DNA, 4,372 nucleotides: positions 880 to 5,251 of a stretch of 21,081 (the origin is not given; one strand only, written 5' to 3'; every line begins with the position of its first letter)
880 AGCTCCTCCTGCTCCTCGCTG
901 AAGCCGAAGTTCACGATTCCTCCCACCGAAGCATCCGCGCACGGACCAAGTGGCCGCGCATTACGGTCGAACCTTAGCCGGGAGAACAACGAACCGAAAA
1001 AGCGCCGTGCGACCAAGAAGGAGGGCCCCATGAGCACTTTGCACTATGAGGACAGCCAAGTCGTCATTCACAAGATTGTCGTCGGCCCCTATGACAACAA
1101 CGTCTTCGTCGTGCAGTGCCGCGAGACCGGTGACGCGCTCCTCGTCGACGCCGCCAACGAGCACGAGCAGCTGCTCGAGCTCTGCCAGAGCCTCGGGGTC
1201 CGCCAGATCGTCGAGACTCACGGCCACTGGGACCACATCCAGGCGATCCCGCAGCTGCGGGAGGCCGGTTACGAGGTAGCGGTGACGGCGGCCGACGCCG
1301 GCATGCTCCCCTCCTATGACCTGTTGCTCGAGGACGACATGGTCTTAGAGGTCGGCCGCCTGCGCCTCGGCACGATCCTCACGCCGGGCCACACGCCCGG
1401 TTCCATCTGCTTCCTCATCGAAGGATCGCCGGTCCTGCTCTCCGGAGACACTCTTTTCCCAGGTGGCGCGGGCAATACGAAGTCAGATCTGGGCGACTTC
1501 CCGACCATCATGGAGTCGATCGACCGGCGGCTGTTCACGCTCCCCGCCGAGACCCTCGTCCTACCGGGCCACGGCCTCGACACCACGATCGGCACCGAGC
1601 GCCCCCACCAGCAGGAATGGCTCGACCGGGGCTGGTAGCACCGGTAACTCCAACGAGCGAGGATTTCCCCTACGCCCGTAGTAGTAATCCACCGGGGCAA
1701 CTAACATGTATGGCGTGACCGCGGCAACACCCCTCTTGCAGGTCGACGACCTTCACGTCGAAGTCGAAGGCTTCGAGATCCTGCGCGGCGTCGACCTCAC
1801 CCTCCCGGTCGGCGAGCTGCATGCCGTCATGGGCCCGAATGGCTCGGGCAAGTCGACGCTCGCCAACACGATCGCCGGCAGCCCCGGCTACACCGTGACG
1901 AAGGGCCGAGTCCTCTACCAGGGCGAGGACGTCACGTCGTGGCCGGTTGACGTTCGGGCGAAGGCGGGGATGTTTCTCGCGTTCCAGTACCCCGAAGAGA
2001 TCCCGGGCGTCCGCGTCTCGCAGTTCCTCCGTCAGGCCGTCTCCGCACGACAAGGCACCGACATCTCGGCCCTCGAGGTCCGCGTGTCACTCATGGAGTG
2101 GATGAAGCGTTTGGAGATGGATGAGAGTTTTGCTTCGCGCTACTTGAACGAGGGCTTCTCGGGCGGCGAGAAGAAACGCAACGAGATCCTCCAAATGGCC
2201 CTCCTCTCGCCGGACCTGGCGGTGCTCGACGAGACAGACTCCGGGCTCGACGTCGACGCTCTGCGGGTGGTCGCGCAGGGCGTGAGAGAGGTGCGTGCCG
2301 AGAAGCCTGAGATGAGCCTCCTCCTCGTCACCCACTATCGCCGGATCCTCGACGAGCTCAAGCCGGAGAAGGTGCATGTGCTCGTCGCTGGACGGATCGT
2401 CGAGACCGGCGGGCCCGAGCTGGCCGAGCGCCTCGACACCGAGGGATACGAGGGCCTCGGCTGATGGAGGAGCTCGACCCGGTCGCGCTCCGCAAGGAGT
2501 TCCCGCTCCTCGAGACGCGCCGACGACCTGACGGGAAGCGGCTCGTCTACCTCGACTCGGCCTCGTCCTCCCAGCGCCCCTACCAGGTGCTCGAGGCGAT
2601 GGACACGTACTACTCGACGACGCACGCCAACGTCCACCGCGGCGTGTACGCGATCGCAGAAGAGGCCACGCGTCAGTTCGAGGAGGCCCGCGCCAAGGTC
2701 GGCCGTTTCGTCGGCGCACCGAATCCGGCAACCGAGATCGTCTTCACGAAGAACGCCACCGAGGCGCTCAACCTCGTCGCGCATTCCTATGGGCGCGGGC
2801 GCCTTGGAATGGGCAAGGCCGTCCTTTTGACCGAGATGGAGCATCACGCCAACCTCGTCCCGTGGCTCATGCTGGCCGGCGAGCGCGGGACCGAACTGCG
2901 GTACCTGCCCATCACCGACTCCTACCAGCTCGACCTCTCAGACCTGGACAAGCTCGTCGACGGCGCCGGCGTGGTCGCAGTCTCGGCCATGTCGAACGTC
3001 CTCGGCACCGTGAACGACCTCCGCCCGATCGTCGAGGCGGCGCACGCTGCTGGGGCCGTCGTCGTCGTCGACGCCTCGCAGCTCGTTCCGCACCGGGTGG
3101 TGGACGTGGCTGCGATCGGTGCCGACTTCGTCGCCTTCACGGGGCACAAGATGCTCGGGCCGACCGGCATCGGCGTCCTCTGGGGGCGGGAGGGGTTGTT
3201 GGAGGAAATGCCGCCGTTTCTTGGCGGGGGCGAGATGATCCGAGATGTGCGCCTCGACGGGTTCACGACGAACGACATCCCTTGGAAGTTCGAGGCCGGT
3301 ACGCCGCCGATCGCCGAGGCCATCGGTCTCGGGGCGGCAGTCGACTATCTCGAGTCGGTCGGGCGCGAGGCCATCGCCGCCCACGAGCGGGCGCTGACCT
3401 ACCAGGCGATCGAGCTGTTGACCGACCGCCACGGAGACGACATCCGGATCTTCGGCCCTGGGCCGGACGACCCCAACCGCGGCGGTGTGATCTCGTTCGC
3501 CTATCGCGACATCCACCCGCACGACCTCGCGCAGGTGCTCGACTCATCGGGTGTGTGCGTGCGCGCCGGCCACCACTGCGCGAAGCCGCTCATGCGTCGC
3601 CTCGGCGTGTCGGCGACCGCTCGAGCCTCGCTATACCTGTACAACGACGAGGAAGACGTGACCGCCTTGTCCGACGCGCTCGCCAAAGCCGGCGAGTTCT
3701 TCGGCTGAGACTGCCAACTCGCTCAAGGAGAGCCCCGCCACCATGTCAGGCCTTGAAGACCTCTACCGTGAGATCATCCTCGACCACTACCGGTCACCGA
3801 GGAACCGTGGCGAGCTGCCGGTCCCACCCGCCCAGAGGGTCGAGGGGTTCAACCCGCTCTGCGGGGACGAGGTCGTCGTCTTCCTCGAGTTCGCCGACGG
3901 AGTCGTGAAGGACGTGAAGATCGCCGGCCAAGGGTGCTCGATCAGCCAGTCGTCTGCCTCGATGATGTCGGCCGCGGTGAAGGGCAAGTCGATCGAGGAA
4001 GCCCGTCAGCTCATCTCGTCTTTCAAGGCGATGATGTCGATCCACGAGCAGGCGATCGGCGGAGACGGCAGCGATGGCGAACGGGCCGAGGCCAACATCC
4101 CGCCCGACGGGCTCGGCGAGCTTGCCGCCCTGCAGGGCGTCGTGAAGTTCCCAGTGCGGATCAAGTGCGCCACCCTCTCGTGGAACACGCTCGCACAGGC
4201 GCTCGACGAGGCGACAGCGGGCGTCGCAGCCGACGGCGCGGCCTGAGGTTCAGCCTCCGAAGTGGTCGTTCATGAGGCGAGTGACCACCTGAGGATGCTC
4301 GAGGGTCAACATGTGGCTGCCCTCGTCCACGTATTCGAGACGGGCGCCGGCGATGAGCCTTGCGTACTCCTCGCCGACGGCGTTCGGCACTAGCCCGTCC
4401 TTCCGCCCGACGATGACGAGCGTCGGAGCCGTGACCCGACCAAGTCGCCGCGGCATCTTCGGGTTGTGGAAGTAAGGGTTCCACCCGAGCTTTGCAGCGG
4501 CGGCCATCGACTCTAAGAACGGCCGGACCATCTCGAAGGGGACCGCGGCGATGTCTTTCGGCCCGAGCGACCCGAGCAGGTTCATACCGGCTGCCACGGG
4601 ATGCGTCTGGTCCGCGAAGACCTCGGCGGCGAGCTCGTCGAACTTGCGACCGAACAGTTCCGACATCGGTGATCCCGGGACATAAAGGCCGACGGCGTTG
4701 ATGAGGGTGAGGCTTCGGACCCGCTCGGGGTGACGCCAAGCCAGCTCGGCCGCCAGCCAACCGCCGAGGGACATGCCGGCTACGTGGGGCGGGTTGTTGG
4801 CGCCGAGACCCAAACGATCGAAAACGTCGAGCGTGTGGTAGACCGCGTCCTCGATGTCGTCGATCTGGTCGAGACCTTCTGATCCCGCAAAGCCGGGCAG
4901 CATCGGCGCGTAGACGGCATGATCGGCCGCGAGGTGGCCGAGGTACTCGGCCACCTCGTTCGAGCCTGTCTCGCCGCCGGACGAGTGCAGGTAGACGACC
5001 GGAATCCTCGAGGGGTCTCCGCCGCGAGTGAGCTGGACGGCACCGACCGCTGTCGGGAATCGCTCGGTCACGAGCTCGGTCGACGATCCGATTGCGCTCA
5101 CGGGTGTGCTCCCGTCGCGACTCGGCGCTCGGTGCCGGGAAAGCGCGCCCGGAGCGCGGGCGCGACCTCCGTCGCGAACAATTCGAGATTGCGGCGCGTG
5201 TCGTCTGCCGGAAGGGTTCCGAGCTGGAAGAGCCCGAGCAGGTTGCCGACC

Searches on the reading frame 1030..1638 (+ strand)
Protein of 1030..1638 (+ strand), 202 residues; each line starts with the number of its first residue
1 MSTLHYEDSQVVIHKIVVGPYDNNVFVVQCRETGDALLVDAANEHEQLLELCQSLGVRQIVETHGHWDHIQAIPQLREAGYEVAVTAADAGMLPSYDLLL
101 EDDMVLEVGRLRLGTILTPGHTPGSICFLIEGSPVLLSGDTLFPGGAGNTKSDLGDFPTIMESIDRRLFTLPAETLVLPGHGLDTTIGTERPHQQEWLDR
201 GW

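Call 6: search_protein_families(library=pfam, proteins=[window:1030-1638:+])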
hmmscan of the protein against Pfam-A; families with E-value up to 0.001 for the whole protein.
window:1030-1638:+ (202 aa): 1 family
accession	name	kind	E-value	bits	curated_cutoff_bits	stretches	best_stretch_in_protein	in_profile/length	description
PF00753.33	Lactamase_B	-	4.7e-22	79.3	22.7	1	19-181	2-196/196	Metallo-beta-lactamase superfamily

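Call 17: search_protein_families(library=ncbifam, proteins=[window:1030-1638:+])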
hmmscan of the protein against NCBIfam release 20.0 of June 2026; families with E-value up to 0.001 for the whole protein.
window:1030-1638:+ (202 aa): 16 families
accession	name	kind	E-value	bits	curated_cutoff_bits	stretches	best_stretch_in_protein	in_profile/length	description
TIGR03413.1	GSH_gloB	equivalog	6.2e-25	88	200.8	1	21-181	8-164/248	hydroxyacylglutathione hydrolase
NF041804.1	MBL_fold_SolJ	exception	1.4e-19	70.1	350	1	10-184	5-181/224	solanimycin biosynthesis MBL-fold hydrolase SolJ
NF007597.0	PRK10241.1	equivalog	5.6e-13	48.8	421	1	21-181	9-165/251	hydroxyacylglutathione hydrolase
NF033105.1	bla_subclass_B3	equivalog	5.4e-10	39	240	1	97-131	122-156/257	subclass B3 metallo-beta-lactamase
NF040641.1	bifunc_ST_SDO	equivalog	1.6e-09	37.2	625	1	68-182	233-343/423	bifunctional sulfur transferase/dioxygenase Blh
NF012229.1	bla_class_B_core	domain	1.5e-08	34.9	100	1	32-130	22-138/139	metallo-beta-lactamase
NF033185.1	B3_Acin_new2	exception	3.2e-07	29.8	625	0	97-162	149-217/285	putative subclass B3 metallo-beta-lactamase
NF033184.1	B3_Acin_new1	exception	2.1e-06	27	580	0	97-131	147-181/283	putative subclass B3 metallo-beta-lactamase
NF053820.1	MBLfold_Strvi7410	exception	7.6e-06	25.6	525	1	64-144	125-210/343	Strvi_7410 family MBL fold metallo-hydrolase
TIGR04558.1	SoxH_rel_PQQ_1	hypoth_equivalog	1.8e-05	24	300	0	106-188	142-220/285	quinoprotein relay system zinc metallohydrolase 1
NF033088.2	bla_subclass_B1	equivalog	3.8e-05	23.4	200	1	19-182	27-201/217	subclass B1 metallo-beta-lactamase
NF040874.1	blaPJM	exception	4.6e-05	23.1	630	0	99-128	160-189/301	PJM family subclass B3 metallo-beta-lactamase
NF000439.2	blaAIM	exception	0.0002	21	675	0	98-128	159-189/303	AIM family subclass B3 metallo-beta-lactamase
NF000440.2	blaTHIN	exception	0.00027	20.1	700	0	57-91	101-134/316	THIN family subclass B3 metallo-beta-lactamase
NF012100.0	blaVIM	exception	0.0003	20.2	500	0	146-185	207-244/266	VIM family subclass B1 metallo-beta-lactamase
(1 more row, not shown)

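Call 29: find_encoding_contigs(protein=window:1030-1638:+, flank=10000, max_places=3)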
Protein window:1030-1638:+ (202 aa): 24 contigs read that carry it; 3 places shown.
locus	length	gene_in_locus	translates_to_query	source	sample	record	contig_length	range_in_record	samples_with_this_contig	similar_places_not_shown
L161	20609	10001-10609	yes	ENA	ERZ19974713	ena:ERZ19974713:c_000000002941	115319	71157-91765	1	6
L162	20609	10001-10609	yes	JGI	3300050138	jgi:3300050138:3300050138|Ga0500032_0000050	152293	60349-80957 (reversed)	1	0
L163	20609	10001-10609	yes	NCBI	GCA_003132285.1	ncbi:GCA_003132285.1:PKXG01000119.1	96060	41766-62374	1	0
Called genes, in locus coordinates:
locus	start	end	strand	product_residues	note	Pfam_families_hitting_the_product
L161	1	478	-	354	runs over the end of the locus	PF00682:HMGL-like, PF07836:DmpG_comm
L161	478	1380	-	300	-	PF01118:Semialdhyde_dh (weak), PF09290:AcetDehyd-dimer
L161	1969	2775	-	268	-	PF00106:adh_short, PF08659:KR, PF23441:SDR, PF13561:adh_short_C2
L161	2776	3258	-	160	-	PF12973:Cupin_7 (weak), PF16867:DMSP_lyase (faint), PF07883:Cupin_2, PF02311:AraC_binding (weak)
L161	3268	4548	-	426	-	PF00155:Aminotran_1_2, PF12897:Asp_aminotransf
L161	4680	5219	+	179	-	PF13404:HTH_AsnC-type, PF13412:HTH_24, PF01037:AsnC_trans_reg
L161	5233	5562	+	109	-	PF07876:Dabb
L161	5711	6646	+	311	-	PF03640:Lipoprotein_15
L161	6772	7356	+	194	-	PF00730:HhH-GPD (weak)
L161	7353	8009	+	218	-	PF02581:TMP-TENI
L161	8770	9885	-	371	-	PF02771:Acyl-CoA_dh_N, PF02770:Acyl-CoA_dh_M, PF00441:Acyl-CoA_dh_1, PF08028:Acyl-CoA_dh_2 (weak)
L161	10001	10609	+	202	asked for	PF00753:Lactamase_B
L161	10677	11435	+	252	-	PF02463:SMC_N (faint), PF00005:ABC_tran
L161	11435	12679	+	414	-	PF00266:Aminotran_5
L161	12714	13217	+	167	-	PF01592:NifU_N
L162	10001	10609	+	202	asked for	PF00753:Lactamase_B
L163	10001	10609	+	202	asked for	PF00753:Lactamase_B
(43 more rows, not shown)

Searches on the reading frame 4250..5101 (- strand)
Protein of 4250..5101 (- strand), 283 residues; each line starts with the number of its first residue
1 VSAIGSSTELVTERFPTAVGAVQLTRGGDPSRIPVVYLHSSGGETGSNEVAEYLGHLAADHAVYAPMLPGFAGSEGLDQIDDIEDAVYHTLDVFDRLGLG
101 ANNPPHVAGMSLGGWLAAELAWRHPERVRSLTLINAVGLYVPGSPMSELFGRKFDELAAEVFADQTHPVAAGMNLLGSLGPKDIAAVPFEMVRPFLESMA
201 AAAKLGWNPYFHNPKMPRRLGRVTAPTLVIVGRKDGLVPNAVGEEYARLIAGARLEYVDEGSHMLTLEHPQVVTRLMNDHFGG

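Call 6: search_protein_families(library=pfam, proteins=[window:4250-5101:-])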
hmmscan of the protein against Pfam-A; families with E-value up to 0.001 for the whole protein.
window:4250-5101:- (283 aa): 3 families
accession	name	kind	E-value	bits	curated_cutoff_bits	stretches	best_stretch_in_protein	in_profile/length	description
PF00561.26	Abhydrolase_1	-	2.1e-17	64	25.8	1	34-270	2-245/245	alpha/beta hydrolase fold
PF12697.13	Abhydrolase_6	-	1e-13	52.9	26.3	1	36-274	2-215/217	Alpha/beta hydrolase family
PF12146.15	Hydrolase_4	-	1.5e-11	44.5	27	1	51-268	21-237/239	Serine aminopeptidase, S33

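Call 17: search_protein_families(library=ncbifam, proteins=[window:4250-5101:-])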
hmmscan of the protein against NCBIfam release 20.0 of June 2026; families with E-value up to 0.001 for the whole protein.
window:4250-5101:- (283 aa): 22 families
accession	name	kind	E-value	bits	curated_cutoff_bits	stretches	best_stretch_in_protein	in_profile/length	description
NF051488.1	bifunc_PcaDC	exception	4.1e-25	88.7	390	1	33-282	12-251/375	bifunctional 3-oxoadipate enol-lactonase/4-carboxymuconolactone decarboxylase PcaDC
TIGR02427.1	protocat_pcaD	equivalog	2.1e-19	69.9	255.85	2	218-281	187-250/251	3-oxoadipate enol-lactonase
NF011457.0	PRK14875.1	equivalog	4.5e-19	68.7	307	2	21-139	121-234/372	acetoin dehydrogenase dihydrolipoyllysine-residue acetyltransferase subunit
NF051487.1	bifunc_PcaCD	exception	5.6e-19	68.5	430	1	7-279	147-409/413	bifunctional 4-carboxymuconolactone decarboxylase/3-oxoadipate enol-lactonase PcaCD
TIGR01738.1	bioH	equivalog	2.8e-15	56.6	206.95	1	54-279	24-243/245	pimeloyl-ACP methyl ester esterase BioH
NF053683.1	esterase_mleBRB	exception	1.6e-12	47.6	585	1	81-277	78-272/280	BRB family alpha/beta fold macrolide esterase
NF050089.1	i_nPHAscl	equivalog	9.8e-12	44.5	300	1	36-139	22-120/288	intracellular short-chain-length polyhydroxyalkanoate depolymerase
TIGR03611.1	RutD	equivalog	2.1e-11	43.7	238.5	2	218-279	192-253/258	pyrimidine utilization protein D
TIGR01250.1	pro_imino_pep_2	subfamily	5.1e-11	42.7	167.65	1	217-280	224-286/288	proline iminopeptidase-family hydrolase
NF052610.1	macro_16_ester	equivalog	2.4e-10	40.2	420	1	90-136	84-127/281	alpha/beta fold macrolide esterase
TIGR03056.1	bchO_mg_che_rel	equivalog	5.5e-10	38.7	172.55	1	216-279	212-275/278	alpha/beta fold hydrolase BchO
NF045632.1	hydroxlase_HsaD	equivalog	3.6e-09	36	400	1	22-141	24-142/290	4,5:9,10-diseco-3-hydroxy-5,9,17-trioxoandrosta-1(10),2-diene-4-oate hydrolase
NF052614.1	AB_fold_OlsI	equivalog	5.3e-09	36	385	0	102-162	88-150/272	ornithine lipid biosynthesis O-acyltransferase OlsI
NF033124.1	estX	equivalog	6e-09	35.4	600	1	85-136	79-127/280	macrolide esterase EstX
NF041759.1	mac_hydro_EstT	equivalog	1.5e-07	30.9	450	1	83-136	76-126/278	macrolide hydrolase EstT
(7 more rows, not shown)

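Call 41: search_solved_structures(query=window:4250-5101:-, max_evalue=0.00001)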
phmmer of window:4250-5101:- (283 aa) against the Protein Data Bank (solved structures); distinct sequences matched with E-value up to 0.00001: 20.
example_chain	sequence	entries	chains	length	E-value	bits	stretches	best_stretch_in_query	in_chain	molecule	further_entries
5jd6_A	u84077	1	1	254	5.5e-10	42.5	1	107-281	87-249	MGS-MChE2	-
8ynv_A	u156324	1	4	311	5.5e-10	42.5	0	218-266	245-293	poly(3-hydroxybutyrate) depolymerase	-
1c4x_A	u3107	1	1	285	6.9e-10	42.2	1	7-281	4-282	PROTEIN (2-HYDROXY-6-OXO-6-PHENYLHEXA-2,4-DIENOATE HYDROLASE)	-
8ynw_A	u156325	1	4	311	1.4e-09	41.2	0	218-266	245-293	Poly(3-hydroxybutyrate) depolymerase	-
3bdi_A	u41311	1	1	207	1.5e-09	41.2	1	221-279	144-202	Uncharacterized protein Ta0194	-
4opm_A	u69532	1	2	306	5.1e-09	39.4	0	25-141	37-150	Lipase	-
4y7d_A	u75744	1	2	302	6.1e-09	39.1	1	16-271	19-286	Alpha/beta hydrolase fold protein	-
6eb3_A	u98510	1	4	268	1.1e-08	38.2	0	95-133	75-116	Est1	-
8v16_C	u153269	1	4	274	1.2e-08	38.1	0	95-133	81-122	Esterase 1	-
8pzg_A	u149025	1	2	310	1.6e-08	37.8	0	218-269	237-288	ORF17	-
3om8_A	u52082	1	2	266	1.1e-07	35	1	103-273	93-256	Probable hydrolase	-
11tv_D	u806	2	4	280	3.7e-07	33.3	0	84-138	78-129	alpha/beta-hydrolase macrolide esterase EstX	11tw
4uhh_A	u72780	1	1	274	7.6e-07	32.2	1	56-278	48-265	ESTERASE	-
4uhc_A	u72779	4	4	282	8.4e-07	32.1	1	56-278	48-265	ESTERASE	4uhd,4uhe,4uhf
2d0d_A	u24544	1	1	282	1e-06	31.8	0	33-139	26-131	2-hydroxy-6-oxo-7-methylocta-2,4-dienoate hydrolase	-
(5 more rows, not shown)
